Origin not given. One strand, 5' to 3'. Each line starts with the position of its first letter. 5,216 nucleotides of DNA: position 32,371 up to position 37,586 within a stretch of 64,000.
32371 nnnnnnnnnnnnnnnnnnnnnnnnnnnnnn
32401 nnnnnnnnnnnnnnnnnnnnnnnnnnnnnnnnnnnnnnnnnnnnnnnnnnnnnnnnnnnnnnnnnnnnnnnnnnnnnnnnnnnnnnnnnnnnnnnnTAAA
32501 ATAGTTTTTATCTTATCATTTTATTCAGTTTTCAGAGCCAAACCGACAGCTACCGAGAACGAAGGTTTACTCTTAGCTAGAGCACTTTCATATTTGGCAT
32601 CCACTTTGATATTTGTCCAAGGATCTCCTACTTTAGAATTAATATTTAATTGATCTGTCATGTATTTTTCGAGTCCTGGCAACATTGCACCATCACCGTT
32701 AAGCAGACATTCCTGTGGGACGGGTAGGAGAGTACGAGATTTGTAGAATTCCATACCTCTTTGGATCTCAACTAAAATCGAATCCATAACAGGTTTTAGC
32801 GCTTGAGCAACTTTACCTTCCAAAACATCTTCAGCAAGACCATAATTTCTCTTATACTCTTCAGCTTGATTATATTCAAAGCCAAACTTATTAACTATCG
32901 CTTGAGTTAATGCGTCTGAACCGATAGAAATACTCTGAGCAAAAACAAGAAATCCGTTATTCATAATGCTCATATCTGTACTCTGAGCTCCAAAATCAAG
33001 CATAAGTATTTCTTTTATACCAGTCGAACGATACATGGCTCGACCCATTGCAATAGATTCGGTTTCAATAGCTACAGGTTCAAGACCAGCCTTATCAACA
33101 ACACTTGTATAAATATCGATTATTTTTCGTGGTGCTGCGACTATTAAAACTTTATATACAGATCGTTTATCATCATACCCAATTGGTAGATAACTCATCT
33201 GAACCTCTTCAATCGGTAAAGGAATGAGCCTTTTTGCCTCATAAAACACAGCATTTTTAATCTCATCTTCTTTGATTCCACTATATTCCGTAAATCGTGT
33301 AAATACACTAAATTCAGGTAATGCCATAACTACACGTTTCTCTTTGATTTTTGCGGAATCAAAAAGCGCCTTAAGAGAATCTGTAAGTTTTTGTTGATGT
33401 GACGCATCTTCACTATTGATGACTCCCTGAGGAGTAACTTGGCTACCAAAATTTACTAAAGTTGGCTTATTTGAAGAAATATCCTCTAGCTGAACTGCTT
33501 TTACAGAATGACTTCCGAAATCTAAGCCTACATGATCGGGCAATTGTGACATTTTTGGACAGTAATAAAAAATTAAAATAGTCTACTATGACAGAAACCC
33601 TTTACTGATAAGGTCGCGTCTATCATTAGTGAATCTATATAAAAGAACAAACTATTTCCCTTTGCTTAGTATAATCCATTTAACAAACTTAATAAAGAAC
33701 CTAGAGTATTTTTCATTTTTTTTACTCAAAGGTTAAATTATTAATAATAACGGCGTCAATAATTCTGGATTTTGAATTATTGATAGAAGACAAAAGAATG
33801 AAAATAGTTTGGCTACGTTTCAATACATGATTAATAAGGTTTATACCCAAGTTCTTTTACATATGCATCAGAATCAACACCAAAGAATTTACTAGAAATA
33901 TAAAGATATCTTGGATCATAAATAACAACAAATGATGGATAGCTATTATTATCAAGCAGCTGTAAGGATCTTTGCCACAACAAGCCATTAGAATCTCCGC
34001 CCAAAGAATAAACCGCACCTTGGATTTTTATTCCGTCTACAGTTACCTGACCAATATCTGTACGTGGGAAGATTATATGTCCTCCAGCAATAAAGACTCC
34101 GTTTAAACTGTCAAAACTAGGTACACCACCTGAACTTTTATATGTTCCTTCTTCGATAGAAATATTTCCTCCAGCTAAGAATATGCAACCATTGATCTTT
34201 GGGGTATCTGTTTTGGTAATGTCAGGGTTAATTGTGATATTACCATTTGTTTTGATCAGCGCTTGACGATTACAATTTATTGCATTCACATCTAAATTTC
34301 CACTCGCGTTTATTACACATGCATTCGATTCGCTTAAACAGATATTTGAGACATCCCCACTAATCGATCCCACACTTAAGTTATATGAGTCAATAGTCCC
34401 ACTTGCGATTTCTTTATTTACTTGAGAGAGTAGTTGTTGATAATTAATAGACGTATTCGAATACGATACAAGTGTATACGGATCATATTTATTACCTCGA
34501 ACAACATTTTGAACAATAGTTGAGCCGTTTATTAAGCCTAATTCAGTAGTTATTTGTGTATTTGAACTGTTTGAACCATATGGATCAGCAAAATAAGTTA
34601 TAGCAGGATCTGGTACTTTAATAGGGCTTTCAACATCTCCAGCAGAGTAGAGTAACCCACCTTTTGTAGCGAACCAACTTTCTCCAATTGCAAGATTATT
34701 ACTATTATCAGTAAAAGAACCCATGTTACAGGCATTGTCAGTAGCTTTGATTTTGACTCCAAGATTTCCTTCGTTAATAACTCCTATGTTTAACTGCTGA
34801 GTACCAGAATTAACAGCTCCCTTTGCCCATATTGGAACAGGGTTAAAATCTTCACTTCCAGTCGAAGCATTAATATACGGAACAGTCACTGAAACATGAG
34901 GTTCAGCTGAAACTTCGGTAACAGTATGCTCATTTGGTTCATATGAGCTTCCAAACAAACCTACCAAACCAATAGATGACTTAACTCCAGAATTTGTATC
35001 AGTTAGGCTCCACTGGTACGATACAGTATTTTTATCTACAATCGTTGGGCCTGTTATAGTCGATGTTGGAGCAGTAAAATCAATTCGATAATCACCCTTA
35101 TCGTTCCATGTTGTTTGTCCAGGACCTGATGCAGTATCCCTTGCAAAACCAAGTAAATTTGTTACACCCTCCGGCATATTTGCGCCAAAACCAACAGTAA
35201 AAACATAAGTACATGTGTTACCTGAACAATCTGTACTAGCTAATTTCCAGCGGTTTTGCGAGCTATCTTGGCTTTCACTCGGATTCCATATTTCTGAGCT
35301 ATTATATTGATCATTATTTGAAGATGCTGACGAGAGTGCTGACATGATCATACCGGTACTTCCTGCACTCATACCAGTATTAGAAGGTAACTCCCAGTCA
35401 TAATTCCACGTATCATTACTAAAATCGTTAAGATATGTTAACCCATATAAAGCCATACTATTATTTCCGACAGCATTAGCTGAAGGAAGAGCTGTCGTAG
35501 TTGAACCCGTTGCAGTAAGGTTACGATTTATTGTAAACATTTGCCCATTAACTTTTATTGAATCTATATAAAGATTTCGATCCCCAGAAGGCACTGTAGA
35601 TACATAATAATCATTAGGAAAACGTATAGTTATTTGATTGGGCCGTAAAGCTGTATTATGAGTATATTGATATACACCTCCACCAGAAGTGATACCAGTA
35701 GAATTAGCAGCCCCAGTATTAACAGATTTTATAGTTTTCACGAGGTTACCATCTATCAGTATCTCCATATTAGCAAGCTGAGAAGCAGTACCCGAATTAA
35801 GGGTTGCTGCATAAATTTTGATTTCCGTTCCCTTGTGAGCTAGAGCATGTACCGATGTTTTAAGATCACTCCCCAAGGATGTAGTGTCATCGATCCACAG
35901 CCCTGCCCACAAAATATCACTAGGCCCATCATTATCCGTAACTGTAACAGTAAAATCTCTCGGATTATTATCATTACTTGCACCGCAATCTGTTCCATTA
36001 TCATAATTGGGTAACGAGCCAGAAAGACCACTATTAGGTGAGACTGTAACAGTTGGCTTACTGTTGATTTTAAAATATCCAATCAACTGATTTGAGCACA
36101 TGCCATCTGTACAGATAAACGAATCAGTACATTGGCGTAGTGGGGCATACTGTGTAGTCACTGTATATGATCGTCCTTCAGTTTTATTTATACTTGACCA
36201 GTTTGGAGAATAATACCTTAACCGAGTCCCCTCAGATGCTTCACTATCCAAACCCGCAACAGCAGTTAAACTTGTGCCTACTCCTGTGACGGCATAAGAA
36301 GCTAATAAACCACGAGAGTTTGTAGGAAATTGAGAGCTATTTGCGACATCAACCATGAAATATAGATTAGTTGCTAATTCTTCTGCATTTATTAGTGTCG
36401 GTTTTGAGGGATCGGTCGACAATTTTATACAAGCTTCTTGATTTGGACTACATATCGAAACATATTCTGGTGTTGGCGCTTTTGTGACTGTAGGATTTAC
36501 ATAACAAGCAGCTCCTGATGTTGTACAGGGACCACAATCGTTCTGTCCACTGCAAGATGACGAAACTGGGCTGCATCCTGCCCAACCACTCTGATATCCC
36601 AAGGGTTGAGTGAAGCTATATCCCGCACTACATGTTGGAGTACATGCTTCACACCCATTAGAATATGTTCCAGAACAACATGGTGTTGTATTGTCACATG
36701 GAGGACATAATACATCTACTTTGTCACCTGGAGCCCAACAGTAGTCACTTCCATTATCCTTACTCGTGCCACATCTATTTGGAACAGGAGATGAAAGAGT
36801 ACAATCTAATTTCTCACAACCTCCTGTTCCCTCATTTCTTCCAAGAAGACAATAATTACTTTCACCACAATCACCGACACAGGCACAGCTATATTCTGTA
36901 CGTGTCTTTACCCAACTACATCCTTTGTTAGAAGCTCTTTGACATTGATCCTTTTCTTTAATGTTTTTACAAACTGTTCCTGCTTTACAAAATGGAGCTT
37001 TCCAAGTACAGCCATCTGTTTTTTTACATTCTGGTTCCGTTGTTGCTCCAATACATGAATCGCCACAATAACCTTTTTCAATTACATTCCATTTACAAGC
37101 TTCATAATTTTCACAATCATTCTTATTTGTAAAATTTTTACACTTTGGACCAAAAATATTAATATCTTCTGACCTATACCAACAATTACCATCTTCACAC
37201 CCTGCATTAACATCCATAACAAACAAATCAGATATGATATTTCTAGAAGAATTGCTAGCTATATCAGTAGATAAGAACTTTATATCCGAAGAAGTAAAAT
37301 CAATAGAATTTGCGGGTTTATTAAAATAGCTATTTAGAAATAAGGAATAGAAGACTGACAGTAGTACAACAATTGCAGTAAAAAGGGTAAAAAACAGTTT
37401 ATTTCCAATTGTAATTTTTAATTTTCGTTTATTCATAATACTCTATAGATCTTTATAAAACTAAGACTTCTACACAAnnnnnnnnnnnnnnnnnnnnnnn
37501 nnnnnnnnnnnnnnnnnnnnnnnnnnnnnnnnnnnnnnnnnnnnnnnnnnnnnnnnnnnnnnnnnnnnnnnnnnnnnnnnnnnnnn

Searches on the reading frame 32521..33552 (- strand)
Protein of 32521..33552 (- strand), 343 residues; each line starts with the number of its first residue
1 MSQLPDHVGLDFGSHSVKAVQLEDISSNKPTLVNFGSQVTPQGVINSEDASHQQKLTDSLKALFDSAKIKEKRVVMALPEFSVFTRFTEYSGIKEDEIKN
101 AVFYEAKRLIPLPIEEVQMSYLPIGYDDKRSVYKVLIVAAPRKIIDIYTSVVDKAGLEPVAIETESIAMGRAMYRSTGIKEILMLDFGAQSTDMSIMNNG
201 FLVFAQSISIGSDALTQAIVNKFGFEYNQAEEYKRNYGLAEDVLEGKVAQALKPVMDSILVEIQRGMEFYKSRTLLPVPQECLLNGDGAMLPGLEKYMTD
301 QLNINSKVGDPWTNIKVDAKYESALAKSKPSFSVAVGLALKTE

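Call 4: search_protein_families(library=pfam, proteins=[window:32521-33552:-], max_evalue=1)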
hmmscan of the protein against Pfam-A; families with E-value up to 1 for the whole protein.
window:32521-33552:- (343 aa): 6 families
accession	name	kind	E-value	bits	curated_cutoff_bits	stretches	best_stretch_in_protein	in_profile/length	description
PF11104.14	PilM_2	-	9.9e-53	179.7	27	1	9-342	1-339/340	Type IV pilus assembly protein PilM;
PF14450.12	FtsA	-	4.5e-14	53.3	31.8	1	184-337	2-127/127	Cell division protein FtsA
PF06723.19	MreB_Mbl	-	1.1e-07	31.4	27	2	136-227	96-192/327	MreB/Mbl protein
PF25216.1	Volactin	-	4.5e-05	23.5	35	1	185-302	171-291/321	Volactin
PF02541.22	Ppx-GppA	-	0.064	13.1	27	1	178-235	110-167/285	Ppx/GppA phosphatase family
PF08841.16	DDR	-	0.068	12.6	24.6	1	179-235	132-189/328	Diol dehydratase reactivase ATPase-like domain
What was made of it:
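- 32521..33552 (-): pilM (343 aa), the actin-like partner of PilN. Pfam PilM_2 E=1e-52 (call 4).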

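Call 27: find_homologous_proteins(query=window:32524-33552:-, max_evalue=1e-10)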
Query window:32524-33552:- (343 aa): 563 proteins with E <= 1e-10 among 3046 candidates; the best 120 are listed.
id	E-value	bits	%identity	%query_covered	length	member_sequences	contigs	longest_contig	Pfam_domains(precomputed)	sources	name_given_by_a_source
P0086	3.8e-212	721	96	100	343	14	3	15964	PF06723.20,PF14450.13,PF11104.15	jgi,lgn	-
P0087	4.1e-194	662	92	100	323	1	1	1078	PF06723.20,PF14450.13,PF11104.15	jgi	-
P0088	4.2e-159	547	71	99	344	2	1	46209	PF06723.20,PF14450.13,PF11104.15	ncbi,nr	ncbi:type IV pilus assembly protein PilM [Candidatus Dojkabacteria bacterium]|nr:type IV pilus assem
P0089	3.9e-157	540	69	100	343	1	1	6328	PF06723.20,PF14450.13,PF11104.15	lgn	-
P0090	3.4e-156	537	69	100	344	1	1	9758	PF06723.20,PF14450.13,PF11104.15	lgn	-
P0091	5.3e-156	537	69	99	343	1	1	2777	PF06723.20,PF14450.13,PF11104.15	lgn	-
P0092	2.0e-155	535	70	100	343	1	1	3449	PF06723.20,PF14450.13,PF11104.15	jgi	-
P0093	5.0e-153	527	68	99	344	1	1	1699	PF06723.20,PF14450.13,PF11104.15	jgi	jgi:type IV pilus assembly protein PilM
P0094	1.6e-152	525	67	100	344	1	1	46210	PF06723.20,PF14450.13,PF11104.15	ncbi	-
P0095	2.5e-151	521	67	99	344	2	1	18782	PF06723.20,PF14450.13,PF11104.15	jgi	jgi:type IV pilus assembly protein PilM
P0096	5.9e-151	520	66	100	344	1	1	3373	PF06723.20,PF14450.13,PF11104.15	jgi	jgi:type IV pilus assembly protein PilM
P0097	5.6e-150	517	66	100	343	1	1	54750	PF06723.20,PF14450.13,PF11104.15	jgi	jgi:type IV pilus assembly protein PilM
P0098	1.1e-149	516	66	100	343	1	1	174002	PF06723.20,PF14450.13,PF11104.15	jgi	jgi:type IV pilus assembly protein PilM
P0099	6.8e-149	513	65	100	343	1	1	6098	PF06723.20,PF14450.13,PF11104.15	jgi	jgi:type IV pilus assembly protein PilM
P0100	1.3e-148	512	65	100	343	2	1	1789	PF06723.20,PF14450.13,PF11104.15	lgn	-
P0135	3.7e-141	488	61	100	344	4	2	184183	PF06723.20,PF14450.13,PF11104.15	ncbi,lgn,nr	ncbi:type IV pilus assembly protein PilM [Candidatus Nomurabacteria bacterium]|nr:type IV pilus asse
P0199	4.7e-137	474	61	100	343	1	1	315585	PF06723.20,PF14450.13,PF11104.15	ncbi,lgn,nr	ncbi:type IV pilus assembly protein PilM [Candidatus Dojkabacteria bacterium]|nr:type IV pilus assem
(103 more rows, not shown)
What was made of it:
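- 32521..33552 (-): Homologues are 343-344 aa and at least 60% identical across Patescibacteria (call 27).
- Sporadic recurrence fits a low-specificity lipid contact better than one conserved protein site, given that PilM itself is at least 60% identical throughout (call 27).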

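Call 33: find_encoding_contigs(protein=P0088, flank=4000, max_places=2)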
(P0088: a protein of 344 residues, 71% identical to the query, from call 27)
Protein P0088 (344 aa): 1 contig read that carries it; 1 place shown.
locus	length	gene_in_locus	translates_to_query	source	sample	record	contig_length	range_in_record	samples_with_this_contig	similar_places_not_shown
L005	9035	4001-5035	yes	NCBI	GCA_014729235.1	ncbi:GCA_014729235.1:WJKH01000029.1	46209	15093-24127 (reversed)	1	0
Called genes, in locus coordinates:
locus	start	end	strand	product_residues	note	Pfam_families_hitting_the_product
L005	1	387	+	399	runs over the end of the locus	-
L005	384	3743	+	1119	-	PF16841:CBM60 (faint)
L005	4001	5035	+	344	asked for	PF11104:PilM_2, PF06723:MreB_Mbl (faint), PF14450:FtsA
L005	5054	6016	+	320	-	-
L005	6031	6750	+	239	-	-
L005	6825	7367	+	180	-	-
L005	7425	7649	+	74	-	PF00561:Abhydrolase_1 (weak), PF12697:Abhydrolase_6 (weak)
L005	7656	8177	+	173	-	PF00561:Abhydrolase_1 (weak), PF12146:Hydrolase_4 (faint), PF12697:Abhydrolase_6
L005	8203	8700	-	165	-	PF00149:Metallophos, PF12850:Metallophos_2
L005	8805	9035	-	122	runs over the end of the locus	PF13083:KH_KhpA-B, PF00013:KH_1 (faint)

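Call 34: find_encoding_contigs(protein=P0199, flank=4000, max_places=2)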
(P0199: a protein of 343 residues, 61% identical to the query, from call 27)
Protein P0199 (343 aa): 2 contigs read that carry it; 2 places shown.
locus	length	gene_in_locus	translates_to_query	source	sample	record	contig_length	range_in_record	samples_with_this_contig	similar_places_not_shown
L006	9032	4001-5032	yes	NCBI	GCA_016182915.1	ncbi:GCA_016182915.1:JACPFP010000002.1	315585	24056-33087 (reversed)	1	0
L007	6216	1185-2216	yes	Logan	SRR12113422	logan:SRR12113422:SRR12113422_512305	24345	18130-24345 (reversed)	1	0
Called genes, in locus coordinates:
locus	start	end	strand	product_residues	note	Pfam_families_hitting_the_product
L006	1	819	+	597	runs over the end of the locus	-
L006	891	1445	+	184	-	-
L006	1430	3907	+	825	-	-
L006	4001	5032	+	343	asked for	PF11104:PilM_2, PF06723:MreB_Mbl (faint), PF14450:FtsA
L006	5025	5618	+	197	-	-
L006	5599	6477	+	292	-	-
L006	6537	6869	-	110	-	PF13083:KH_KhpA-B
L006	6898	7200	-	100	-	PF00886:Ribosomal_S16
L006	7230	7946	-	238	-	PF22935:RM44_endonuclase, PF14622:Ribonucleas_3_3, PF00636:Ribonuclease_3, PF00035:dsrm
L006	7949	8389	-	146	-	PF01029:NusB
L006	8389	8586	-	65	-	PF01783:Ribosomal_L32p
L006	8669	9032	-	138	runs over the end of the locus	-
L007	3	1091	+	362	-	?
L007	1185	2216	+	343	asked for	PF11104:PilM_2, PF06723:MreB_Mbl (faint), PF14450:FtsA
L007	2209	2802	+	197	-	-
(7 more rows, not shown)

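Call 35: find_encoding_contigs(protein=P0135, flank=4000, max_places=2)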
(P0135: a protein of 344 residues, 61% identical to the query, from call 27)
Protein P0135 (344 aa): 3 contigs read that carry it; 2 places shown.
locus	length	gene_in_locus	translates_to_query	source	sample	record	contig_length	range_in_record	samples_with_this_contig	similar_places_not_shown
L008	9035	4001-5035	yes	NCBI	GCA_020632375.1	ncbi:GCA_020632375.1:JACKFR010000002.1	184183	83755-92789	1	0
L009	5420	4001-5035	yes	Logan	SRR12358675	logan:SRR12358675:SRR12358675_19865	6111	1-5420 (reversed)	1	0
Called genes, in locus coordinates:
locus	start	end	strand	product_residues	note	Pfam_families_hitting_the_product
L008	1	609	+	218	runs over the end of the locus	-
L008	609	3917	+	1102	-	-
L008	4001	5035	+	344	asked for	PF11104:PilM_2, PF06723:MreB_Mbl (weak), PF14450:FtsA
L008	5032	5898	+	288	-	-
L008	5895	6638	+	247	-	-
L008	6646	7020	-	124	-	PF13083:KH_KhpA-B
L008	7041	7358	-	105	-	PF00886:Ribosomal_S16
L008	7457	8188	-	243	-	PF22935:RM44_endonuclase (weak), PF14622:Ribonucleas_3_3, PF00636:Ribonuclease_3, PF00035:dsrm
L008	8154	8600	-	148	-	PF01029:NusB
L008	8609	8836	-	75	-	PF01783:Ribosomal_L32p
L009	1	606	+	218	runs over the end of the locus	-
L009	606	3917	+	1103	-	-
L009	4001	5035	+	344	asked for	PF11104:PilM_2, PF06723:MreB_Mbl (weak), PF14450:FtsA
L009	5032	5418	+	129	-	?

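Call 50: search_solved_structures(query=window:32524-33552:-, max_evalue=0.001, show_alignments=0)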
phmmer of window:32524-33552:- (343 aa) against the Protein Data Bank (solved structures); distinct sequences matched with E-value up to 0.001: 5.
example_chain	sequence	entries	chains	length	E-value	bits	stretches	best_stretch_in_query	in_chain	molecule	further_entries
2ych_A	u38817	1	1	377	1.2e-35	126.5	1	7-341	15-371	COMPETENCE PROTEIN PILM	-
3jc8_Ma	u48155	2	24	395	1.8e-33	119.3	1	8-341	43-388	Type IV pilus biogenesis protein PilM | PilM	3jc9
5eox_A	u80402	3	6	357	2.2e-26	96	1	8-341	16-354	Type 4 fimbrial biogenesis protein PilM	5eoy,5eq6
5eou_A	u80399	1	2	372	2.6e-26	95.8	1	8-341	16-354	Type 4 fimbrial biogenesis protein PilM,Type 4 fimbrial biogenesis protein PilN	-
7q6f_A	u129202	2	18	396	0.00011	24.8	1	123-245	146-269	Cell division protein FtsA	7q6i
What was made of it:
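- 32521..33552 (-): PDB 2YCH PilM E=1e-35 and 5EOX/5EOU E=2e-26 (call 50).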

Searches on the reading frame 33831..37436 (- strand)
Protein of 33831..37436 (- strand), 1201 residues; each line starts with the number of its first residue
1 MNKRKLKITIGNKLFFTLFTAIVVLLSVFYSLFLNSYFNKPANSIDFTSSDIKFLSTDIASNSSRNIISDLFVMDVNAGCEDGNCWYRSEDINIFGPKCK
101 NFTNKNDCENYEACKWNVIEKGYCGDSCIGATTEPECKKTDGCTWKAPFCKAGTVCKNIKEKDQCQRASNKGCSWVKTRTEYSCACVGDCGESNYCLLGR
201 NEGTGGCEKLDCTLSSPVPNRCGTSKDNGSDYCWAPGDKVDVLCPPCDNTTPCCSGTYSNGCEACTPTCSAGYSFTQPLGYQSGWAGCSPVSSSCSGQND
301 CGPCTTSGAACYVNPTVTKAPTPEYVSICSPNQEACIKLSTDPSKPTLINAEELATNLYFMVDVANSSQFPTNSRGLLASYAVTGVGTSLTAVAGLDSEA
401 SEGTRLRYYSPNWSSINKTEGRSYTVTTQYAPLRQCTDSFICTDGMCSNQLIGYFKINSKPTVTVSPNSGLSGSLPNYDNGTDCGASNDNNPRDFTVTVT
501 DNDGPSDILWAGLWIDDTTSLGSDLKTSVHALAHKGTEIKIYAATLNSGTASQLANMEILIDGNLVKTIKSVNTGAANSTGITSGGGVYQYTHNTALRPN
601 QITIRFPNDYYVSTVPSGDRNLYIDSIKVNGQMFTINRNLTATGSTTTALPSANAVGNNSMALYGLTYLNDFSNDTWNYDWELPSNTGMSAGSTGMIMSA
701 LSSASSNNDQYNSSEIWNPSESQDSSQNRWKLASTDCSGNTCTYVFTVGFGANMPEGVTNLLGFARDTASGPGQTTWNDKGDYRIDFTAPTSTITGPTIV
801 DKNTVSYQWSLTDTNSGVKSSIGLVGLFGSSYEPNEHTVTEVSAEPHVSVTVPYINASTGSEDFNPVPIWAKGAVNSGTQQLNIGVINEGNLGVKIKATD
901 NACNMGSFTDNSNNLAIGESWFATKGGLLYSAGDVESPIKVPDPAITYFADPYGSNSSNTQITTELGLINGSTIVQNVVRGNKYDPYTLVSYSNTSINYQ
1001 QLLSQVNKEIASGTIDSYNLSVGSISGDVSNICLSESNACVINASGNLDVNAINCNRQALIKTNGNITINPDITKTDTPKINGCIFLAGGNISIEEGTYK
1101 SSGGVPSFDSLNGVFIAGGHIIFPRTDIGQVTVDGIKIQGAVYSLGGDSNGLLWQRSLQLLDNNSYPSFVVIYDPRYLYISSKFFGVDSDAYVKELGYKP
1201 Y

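Call 4: search_protein_families(library=pfam, proteins=[window:33831-37436:-], max_evalue=1)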
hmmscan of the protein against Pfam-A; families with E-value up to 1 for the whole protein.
window:33831-37436:- (1201 aa): 2 families
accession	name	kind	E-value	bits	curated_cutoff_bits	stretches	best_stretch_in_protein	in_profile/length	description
PF16841.11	CBM60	-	5.4e-13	49.7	28.2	1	540-635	3-82/91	Ca-dependent carbohydrate-binding module xylan-binding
PF19290.4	PmbA_TldD_2nd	-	0.11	13.4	20.9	1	372-408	48-86/109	PmbA/TldA metallopeptidase central domain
